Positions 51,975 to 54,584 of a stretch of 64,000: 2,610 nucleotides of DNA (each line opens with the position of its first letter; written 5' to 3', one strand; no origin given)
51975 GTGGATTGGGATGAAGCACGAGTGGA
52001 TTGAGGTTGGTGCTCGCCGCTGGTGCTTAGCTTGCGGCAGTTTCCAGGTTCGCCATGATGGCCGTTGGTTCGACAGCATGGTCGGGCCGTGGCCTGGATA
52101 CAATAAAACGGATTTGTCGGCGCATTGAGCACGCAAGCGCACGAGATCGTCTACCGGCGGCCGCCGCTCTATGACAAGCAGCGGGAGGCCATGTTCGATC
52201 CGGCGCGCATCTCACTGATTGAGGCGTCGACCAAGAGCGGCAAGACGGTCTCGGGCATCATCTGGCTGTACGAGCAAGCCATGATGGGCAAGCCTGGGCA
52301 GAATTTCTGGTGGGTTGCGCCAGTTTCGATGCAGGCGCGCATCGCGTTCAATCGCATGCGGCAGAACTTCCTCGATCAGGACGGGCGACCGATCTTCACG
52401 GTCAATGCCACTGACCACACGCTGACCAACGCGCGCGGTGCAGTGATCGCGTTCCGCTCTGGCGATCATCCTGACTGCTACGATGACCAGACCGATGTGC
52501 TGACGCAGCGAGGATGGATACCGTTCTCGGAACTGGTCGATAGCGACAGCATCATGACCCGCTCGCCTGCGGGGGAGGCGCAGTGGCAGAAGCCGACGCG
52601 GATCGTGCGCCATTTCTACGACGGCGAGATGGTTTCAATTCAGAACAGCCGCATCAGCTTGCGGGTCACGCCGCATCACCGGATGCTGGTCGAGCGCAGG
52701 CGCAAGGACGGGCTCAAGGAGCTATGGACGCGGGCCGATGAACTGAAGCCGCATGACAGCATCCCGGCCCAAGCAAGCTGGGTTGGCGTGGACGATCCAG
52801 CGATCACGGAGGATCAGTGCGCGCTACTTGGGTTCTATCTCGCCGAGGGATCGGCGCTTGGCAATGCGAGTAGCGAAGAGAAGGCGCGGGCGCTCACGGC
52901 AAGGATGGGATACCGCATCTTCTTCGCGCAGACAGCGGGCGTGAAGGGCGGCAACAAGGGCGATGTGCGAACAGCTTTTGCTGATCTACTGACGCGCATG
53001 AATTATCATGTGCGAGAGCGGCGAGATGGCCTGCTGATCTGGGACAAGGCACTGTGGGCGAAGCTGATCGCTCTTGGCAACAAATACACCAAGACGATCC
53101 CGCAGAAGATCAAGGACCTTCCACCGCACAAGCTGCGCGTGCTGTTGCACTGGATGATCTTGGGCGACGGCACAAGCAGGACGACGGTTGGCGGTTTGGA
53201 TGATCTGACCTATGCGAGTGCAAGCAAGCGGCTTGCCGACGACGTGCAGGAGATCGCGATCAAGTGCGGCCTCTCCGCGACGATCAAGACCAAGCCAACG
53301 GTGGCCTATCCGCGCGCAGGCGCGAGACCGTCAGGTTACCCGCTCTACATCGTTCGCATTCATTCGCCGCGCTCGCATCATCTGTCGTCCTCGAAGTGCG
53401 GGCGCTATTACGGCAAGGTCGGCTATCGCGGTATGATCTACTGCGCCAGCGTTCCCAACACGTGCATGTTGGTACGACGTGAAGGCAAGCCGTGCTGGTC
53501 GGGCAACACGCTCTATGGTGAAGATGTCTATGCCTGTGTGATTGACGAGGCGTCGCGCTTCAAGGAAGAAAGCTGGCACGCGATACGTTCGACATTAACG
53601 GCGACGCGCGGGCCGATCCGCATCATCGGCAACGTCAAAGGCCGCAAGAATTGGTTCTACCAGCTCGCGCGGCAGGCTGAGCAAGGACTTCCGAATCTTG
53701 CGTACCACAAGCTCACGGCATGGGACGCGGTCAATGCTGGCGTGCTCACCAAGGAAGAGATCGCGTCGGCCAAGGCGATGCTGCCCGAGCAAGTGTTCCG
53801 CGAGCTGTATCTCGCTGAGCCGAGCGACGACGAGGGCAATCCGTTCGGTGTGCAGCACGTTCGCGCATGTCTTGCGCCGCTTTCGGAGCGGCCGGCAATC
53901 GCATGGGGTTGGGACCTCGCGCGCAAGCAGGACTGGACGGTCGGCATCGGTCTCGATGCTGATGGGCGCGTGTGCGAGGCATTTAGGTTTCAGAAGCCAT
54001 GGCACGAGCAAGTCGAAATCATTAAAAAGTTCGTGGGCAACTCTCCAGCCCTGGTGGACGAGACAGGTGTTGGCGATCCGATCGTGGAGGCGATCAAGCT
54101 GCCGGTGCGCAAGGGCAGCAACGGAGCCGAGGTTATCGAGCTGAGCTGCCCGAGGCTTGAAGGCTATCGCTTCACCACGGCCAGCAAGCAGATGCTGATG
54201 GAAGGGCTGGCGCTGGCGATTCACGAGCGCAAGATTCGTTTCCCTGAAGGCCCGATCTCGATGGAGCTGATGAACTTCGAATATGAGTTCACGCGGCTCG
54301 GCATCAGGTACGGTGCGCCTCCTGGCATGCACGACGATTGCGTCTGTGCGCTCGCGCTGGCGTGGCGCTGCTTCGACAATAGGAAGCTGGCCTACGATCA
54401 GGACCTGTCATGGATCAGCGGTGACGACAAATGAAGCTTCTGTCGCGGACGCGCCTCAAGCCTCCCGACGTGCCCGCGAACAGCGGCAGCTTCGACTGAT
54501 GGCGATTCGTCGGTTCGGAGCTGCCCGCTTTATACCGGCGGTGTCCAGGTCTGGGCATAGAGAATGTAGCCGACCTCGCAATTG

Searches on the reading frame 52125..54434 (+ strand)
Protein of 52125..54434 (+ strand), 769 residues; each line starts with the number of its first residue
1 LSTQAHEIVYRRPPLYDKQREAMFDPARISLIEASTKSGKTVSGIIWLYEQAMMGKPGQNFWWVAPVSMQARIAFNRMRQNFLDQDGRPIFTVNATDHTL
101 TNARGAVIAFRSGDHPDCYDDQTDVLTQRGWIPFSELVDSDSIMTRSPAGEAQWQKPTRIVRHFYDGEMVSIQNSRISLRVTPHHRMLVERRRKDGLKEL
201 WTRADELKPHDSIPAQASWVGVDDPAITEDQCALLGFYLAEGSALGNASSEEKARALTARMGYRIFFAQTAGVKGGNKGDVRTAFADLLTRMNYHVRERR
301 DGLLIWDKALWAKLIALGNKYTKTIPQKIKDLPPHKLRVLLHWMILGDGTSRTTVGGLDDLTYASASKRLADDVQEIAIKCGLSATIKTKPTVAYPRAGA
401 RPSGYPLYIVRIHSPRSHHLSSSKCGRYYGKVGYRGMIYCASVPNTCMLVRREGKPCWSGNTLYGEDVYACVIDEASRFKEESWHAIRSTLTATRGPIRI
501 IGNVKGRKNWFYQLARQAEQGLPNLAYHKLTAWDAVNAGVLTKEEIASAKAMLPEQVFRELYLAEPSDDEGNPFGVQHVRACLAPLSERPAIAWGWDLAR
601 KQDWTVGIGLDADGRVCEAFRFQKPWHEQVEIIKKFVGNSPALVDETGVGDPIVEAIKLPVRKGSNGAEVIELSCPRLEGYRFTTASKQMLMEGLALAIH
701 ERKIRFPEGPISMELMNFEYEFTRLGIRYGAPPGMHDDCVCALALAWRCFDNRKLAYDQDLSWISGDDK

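Call 35: search_dna_similar(query=window:52125-54434:+, collection=phages, mode=protein, max_rows=15)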
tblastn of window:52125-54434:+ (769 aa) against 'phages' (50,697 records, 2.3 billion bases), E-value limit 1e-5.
Records with a match: 227; places in all: 228; records where one place covers at least 80% of the query: 0.
Best place of each record, by identity: <60% 227.
By first word of the organism name: Mycobacterium 177; Thermus 12; Staphylococcus 9; Gordonia 4; Prevotella 4; Corynebacterium 2; uncultured 2; Meiothermus 2; Halogranum 2; Vibrio 2; and 10 more.
By host as written in the record: Mycobacterium smegmatis mc2 155 139; Mycobacterium smegmatis mc#155 21; - 11; Mycobacterium sp. 6; Thermus thermophilus HB8 5; Thermus thermophilus 5; Staphylococcus carnosus TM300 4; Prevotella sp. 4; and 24 more.
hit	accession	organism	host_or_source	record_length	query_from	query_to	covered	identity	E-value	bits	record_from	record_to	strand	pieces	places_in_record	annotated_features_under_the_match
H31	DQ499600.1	Corynebacterium phage P1201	-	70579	89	594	66%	25.1%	3e-22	109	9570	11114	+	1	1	putative thymidylate synthase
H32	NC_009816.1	Corynebacterium phage P1201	Corynebacterium glutamicum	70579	89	594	66%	25.1%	3e-22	109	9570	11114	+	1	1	thymidylate synthase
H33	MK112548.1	Mycobacterium phage McWolfish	Mycobacterium smegmatis mc2 155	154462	75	483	53%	28.9%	1e-16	91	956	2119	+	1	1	3: HNH endonuclease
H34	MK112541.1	Mycobacterium phage Jessibeth14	Mycobacterium smegmatis mc2 155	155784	75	483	53%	28.9%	1e-16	91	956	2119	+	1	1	3: HNH endonuclease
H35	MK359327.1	Mycobacterium phage EmToTheThree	Mycobacterium smegmatis mc2 155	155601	75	483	53%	28.9%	1e-16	91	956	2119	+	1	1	3: HNH endonuclease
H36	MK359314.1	Mycobacterium phage Ewok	Mycobacterium smegmatis mc2 155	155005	75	483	53%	28.9%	1e-16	91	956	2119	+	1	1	3: HNH endonuclease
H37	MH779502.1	Mycobacterium phage FudgeTart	Mycobacterium smegmatis mc2 155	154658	75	483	53%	28.9%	1e-16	91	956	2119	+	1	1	3: nucleotidyltransferase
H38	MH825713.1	Mycobacterium phage Zalkecks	Mycobacterium smegmatius mc2 155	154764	75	483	53%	28.9%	1e-16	91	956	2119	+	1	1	3: nucleotidyltransferase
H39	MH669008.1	Mycobacterium phage Megamind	Mycobacterium smegmatis mc2 155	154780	75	483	53%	28.9%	1e-16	91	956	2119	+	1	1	3: nucleotidyltransferase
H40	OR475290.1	Mycobacterium phage NedWong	Mycobacterium smegmatis mc#155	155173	75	483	53%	28.9%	1e-16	91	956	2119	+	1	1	3: nucleotidyl transferase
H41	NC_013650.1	Mycobacterium phage ET08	Mycobacterium smegmatis mc2 155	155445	75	483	53%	28.9%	1e-16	91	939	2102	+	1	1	3: nucleotidyltransferase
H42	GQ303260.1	Mycobacterium phage ET08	Mycobacterium smegmatis mc2 155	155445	75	483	53%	28.9%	1e-16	91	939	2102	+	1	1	3: nucleotidyltransferase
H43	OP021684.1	Mycobacterium phage YemiJoy2021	Mycobacterium smegmatis mc2 155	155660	75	483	53%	28.9%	1e-16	91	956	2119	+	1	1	3: nucleotidyl transferase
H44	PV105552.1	Mycobacterium phage Asterius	Mycobacterium smegmatis mc#155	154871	75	483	53%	28.9%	1e-16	91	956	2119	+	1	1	3: nucleotidyl transferase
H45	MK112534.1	Mycobacterium phage Burrough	Mycobacterium smegmatis mc#155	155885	75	483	53%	28.9%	1e-16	91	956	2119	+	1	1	3: nucleotidyltransferase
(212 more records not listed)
